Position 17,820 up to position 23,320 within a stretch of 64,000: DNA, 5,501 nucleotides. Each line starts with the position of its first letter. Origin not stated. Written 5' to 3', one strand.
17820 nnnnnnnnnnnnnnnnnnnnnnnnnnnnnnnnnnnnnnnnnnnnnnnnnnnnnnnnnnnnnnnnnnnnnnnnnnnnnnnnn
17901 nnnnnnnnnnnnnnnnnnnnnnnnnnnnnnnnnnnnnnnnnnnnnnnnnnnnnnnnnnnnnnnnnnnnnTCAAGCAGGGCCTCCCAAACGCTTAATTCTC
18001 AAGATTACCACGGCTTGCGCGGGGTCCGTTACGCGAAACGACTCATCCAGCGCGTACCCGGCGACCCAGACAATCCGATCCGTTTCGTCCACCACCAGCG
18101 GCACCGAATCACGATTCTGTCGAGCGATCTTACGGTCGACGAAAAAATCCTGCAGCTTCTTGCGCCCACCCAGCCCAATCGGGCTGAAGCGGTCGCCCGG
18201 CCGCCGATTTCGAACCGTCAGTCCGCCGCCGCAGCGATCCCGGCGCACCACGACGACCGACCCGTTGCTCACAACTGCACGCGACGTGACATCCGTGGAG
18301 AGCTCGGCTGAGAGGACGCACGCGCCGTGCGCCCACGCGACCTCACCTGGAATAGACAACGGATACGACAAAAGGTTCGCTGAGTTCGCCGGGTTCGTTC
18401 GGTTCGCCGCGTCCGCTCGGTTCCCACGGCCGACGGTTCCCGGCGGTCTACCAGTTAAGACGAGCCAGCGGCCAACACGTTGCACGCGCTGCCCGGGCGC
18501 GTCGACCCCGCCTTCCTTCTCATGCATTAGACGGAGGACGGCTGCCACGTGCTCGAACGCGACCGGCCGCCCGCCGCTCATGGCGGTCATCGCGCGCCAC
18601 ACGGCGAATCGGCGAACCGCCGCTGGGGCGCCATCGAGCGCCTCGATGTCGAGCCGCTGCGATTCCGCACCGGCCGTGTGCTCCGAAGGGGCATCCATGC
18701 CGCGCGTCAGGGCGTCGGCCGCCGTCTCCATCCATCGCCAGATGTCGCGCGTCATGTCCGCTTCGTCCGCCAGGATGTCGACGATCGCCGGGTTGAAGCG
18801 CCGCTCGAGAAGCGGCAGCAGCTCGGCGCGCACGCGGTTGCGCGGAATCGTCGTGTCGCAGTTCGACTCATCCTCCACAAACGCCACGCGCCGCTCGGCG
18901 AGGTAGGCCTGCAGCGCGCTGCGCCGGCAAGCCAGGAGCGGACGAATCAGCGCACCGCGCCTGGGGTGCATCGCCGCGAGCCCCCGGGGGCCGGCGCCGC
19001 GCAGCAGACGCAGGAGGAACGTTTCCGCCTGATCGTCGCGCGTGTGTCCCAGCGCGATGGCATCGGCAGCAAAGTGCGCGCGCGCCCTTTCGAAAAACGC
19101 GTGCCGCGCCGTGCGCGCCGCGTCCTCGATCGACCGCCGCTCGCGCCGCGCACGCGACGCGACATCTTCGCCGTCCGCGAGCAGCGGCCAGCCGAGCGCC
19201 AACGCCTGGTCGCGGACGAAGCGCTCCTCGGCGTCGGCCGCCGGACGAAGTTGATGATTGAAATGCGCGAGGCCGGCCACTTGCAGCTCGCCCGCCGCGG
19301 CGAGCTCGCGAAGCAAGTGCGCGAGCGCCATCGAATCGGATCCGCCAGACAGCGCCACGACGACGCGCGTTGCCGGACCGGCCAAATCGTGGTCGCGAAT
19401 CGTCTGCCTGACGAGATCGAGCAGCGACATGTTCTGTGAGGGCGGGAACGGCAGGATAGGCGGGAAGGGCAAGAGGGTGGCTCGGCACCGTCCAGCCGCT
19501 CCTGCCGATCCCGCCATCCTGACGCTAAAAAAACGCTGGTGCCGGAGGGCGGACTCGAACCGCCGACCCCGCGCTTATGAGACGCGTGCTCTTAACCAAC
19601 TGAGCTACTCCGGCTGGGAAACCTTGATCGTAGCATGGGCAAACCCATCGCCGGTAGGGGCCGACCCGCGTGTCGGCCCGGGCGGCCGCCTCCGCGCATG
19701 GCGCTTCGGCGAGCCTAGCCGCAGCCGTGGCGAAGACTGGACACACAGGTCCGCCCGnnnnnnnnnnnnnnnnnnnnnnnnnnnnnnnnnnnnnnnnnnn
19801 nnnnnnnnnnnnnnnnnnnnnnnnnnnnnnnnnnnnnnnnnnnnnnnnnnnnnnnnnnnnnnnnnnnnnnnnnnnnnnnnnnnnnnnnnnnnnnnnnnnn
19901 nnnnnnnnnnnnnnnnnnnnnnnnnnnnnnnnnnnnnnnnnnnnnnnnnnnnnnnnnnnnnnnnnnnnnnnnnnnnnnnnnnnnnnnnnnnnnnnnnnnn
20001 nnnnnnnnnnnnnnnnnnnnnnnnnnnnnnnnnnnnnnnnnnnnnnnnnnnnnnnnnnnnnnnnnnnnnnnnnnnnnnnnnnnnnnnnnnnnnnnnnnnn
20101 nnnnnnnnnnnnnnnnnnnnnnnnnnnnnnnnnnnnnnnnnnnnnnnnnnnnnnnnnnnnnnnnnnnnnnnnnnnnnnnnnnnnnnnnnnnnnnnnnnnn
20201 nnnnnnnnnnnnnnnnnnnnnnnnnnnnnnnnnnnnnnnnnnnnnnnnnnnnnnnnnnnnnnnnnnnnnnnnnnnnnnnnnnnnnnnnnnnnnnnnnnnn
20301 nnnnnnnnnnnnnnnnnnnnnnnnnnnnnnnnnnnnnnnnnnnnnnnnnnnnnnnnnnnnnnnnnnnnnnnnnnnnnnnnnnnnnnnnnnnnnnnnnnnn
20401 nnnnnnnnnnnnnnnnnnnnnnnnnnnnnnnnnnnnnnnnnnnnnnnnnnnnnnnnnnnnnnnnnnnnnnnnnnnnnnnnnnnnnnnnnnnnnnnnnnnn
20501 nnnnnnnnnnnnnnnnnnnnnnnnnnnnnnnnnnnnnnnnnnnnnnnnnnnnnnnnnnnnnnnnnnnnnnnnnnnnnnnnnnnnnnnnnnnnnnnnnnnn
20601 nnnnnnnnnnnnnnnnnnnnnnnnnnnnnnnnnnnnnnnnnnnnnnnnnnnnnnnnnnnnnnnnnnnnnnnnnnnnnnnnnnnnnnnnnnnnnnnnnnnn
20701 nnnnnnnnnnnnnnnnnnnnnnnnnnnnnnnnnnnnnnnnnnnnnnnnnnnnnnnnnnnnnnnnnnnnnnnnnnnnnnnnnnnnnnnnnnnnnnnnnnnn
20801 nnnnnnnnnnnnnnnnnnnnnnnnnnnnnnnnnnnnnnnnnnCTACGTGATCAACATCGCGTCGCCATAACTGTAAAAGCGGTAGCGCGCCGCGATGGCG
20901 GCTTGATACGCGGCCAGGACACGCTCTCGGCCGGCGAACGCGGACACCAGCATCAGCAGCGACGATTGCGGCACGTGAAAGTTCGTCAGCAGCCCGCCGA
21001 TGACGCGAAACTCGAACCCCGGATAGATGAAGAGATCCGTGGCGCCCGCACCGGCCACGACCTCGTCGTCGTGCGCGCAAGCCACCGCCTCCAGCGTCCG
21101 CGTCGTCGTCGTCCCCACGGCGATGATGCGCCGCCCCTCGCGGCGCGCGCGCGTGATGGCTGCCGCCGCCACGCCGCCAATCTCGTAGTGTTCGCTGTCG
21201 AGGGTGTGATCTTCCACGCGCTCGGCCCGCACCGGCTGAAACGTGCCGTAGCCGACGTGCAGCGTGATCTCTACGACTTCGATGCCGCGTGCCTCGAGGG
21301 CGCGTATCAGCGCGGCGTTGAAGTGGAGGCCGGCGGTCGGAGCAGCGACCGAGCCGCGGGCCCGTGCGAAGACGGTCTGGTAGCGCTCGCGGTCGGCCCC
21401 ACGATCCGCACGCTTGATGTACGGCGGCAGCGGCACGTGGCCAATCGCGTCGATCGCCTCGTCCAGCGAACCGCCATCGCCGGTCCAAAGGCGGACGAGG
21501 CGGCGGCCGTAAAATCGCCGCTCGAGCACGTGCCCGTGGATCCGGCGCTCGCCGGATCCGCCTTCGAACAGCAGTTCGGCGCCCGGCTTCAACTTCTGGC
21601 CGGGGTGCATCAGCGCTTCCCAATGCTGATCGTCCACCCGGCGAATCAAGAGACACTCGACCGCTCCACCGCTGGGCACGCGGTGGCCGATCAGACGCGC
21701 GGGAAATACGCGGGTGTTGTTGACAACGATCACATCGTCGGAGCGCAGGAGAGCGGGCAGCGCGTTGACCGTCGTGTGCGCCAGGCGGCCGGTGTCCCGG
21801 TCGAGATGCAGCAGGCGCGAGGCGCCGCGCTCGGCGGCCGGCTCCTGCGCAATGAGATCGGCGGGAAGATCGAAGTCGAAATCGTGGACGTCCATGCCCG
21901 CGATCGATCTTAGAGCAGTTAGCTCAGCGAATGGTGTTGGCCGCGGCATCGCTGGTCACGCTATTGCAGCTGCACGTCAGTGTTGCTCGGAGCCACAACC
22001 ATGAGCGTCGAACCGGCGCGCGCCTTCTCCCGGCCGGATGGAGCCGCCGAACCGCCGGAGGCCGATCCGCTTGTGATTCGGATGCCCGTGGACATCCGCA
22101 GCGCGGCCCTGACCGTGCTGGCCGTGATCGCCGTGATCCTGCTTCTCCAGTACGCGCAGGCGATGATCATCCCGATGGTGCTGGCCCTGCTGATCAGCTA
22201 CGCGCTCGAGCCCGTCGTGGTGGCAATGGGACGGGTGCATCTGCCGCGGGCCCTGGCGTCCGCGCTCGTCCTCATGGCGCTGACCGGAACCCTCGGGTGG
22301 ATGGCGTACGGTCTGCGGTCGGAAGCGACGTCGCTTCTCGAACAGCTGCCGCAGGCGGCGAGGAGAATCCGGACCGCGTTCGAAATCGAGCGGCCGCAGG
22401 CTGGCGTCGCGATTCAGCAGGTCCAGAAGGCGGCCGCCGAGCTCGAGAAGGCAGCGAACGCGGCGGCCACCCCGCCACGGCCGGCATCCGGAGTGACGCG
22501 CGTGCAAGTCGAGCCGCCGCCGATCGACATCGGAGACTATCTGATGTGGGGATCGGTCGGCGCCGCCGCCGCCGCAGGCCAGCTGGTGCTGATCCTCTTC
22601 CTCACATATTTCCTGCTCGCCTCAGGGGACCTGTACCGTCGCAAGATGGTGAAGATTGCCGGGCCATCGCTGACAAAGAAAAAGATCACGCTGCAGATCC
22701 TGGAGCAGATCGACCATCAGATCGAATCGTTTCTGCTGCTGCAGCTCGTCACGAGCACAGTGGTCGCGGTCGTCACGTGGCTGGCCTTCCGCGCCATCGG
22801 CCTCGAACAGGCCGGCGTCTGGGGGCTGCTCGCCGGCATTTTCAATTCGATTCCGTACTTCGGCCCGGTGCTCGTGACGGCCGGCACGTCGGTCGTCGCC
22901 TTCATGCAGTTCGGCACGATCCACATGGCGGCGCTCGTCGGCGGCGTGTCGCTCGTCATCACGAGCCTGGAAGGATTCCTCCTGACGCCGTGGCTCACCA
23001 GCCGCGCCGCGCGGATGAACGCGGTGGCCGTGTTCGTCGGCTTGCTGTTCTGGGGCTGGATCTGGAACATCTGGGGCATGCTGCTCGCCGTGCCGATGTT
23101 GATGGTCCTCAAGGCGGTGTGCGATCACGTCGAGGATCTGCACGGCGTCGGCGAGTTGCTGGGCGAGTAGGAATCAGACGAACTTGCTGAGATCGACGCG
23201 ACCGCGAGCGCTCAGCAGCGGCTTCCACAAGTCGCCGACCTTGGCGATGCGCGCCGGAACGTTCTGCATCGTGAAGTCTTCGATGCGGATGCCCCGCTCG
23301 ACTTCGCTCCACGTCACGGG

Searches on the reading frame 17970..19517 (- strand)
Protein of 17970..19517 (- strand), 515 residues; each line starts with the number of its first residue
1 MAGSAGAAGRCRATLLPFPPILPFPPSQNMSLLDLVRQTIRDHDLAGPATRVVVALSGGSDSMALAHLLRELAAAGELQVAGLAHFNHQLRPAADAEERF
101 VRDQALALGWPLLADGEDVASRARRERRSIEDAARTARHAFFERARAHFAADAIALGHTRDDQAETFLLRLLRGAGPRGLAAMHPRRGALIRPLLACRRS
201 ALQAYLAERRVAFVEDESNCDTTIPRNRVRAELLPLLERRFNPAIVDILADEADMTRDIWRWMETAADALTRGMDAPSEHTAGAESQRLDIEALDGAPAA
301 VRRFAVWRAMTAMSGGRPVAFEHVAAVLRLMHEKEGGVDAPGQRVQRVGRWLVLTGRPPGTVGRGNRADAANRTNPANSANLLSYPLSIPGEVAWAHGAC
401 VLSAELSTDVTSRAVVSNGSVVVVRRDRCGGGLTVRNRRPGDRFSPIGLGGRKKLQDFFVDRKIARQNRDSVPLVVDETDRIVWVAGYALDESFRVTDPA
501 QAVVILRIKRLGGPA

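Call 84: search_protein_families(library=pfam, proteins=[window:17970-19517:-], max_evalue=0.00001)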
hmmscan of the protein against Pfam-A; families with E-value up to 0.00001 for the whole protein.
window:17970-19517:- (515 aa): 2 families
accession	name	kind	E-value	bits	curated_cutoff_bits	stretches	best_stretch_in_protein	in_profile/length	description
PF01171.26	ATP_bind_3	-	2.4e-46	158.2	27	1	52-231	2-181/182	PP-loop family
PF11734.13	TilS_C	-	1.3e-17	63.3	22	1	433-504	1-71/74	TilS substrate C-terminal domain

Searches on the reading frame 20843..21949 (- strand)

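Call 84: search_protein_families(library=pfam, proteins=[window:20843-21949:-], max_evalue=0.00001)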
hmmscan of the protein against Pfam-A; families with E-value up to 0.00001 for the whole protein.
window:20843-21949:- (368 aa): 1 family
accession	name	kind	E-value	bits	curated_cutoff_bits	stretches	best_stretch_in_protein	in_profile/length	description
PF02547.20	Queuosine_synth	-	7.8e-128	426.6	25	1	22-367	2-322/322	Queuosine biosynthesis protein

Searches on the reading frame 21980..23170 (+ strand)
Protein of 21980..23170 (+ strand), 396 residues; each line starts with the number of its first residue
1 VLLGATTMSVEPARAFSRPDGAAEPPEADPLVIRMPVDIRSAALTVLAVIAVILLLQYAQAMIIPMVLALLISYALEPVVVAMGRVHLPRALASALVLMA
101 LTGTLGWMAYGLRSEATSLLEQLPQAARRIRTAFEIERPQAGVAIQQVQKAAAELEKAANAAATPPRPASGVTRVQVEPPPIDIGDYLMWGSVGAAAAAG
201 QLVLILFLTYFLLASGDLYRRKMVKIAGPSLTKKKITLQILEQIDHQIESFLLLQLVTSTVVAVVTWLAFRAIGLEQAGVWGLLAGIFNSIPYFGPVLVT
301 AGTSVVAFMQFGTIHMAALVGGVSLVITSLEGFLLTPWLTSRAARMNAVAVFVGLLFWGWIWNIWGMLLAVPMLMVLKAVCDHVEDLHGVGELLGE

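Call 84: search_protein_families(library=pfam, proteins=[window:21980-23170:+], max_evalue=0.00001)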
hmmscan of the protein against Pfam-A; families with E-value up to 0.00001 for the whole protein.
window:21980-23170:+ (396 aa): 1 family
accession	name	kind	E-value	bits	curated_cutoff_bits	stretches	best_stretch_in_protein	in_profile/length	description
PF01594.21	AI-2E_transport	-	1.6e-44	152.9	34.3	2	201-384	146-326/327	AI-2E family transporter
